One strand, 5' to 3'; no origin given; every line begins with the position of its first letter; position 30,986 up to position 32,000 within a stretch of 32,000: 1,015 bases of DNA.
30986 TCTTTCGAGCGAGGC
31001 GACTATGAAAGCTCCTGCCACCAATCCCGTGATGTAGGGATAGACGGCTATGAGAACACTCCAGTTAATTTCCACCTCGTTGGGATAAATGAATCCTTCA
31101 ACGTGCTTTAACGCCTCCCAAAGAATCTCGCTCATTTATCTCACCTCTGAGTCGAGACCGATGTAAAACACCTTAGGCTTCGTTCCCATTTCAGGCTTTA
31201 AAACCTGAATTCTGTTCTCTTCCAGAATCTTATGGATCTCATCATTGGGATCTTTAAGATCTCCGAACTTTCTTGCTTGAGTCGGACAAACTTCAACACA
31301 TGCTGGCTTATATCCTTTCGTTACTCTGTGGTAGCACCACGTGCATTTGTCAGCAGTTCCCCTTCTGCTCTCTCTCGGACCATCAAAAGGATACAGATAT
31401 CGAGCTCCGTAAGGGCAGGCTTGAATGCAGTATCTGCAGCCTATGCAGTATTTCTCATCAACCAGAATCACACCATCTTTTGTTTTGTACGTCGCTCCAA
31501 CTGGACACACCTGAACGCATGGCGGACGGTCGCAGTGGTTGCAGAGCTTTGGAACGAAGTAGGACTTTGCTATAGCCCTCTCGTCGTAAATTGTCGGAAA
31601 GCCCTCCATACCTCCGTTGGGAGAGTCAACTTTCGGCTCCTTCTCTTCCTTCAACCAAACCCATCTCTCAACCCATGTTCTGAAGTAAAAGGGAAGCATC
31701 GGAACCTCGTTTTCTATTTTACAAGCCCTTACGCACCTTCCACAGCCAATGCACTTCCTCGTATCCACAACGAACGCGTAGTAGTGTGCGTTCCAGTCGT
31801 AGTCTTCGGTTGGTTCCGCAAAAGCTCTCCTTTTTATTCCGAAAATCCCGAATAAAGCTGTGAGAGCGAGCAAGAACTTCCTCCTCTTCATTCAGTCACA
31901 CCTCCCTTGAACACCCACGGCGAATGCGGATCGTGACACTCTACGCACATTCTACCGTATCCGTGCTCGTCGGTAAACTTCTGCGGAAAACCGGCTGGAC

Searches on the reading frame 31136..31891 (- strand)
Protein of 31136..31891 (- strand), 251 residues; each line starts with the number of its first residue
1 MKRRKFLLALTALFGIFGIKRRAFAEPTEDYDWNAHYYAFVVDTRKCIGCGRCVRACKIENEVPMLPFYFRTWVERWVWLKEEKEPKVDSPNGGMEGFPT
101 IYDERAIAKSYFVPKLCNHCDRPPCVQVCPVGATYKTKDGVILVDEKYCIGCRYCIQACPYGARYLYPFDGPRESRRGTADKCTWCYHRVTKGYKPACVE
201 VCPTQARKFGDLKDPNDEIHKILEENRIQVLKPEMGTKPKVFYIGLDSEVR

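Call 89: search_protein_families(library=pfam, proteins=[window:31136-31891:-], max_evalue=0.001)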
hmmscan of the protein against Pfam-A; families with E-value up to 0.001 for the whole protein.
window:31136-31891:- (251 aa): 14 families
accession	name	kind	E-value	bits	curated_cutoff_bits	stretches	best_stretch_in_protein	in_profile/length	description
PF13247.11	Fer4_11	-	2.4e-25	89.1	26.2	1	110-211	3-99/100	4Fe-4S dicluster domain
PF12838.12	Fer4_7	-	2.5e-21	76.3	27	2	46-133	1-52/52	4Fe-4S dicluster domain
PF13237.11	Fer4_10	-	1.2e-15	57.6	25.5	3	143-203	3-53/53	4Fe-4S dicluster domain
PF12837.12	Fer4_6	-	1.9e-15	56.4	25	2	141-163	1-23/24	4Fe-4S binding domain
PF00037.32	Fer4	-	1.5e-14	53.5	21.1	2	143-164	2-23/24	4Fe-4S binding domain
PF13187.11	Fer4_9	-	1.3e-13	51.2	27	2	148-206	1-51/52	4Fe-4S dicluster domain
PF12797.12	Fer4_2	-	1.4e-13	50.3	24.5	2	39-58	2-21/22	4Fe-4S binding domain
PF25160.1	LdpA_Fe-S-bd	-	3e-10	40.1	27.6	1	119-162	4-41/49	LdpA Fe-S cluster-binding domain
PF13183.11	Fer4_8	-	6.3e-10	39.9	27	1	45-132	3-67/68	4Fe-4S dicluster domain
PF12798.12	Fer4_3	-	3e-09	37.4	27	0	149-163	1-15/15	4Fe-4S binding domain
PF14697.11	Fer4_21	-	4.2e-08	33.6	35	1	144-204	3-53/59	4Fe-4S dicluster domain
PF13484.11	Fer4_16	-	7.3e-08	33.5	30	0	149-163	2-16/66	4Fe-4S double cluster binding domain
PF12800.12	Fer4_4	-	3.2e-06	27.5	24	0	46-58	3-15/17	4Fe-4S binding domain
PF13534.11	Fer4_17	-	9e-06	26.6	22.2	0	46-62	1-17/61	4Fe-4S dicluster domain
